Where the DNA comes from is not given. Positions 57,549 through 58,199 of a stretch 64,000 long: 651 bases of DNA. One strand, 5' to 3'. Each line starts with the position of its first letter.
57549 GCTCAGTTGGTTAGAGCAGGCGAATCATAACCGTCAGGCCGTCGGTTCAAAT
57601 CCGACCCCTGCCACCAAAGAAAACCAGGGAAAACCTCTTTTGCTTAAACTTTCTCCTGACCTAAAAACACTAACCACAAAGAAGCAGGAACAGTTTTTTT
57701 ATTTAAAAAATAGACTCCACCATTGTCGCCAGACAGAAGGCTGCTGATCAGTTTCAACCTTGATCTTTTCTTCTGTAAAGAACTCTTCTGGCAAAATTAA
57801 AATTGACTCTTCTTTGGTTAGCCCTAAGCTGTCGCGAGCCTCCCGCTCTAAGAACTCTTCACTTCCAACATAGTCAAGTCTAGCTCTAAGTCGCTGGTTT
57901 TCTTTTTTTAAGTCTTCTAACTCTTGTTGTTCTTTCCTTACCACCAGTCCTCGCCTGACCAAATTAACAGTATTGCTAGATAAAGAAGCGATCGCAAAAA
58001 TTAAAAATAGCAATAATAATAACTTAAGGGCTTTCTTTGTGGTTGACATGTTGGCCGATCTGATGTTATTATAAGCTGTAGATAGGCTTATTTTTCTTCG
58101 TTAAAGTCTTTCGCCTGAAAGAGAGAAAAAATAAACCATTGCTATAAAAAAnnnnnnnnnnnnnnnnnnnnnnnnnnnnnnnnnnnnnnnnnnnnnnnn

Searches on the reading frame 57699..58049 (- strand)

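Call 65: search_protein_families(library=pfam, proteins=[window:57699-58049:-], max_evalue=0.0001)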
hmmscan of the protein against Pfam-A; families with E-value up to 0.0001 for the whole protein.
window:57699-58049:- (116 aa): 1 family
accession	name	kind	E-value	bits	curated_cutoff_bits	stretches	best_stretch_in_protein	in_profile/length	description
PF04977.20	DivIC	-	6.1e-09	36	28.9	1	12-84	1-74/80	Septum formation initiator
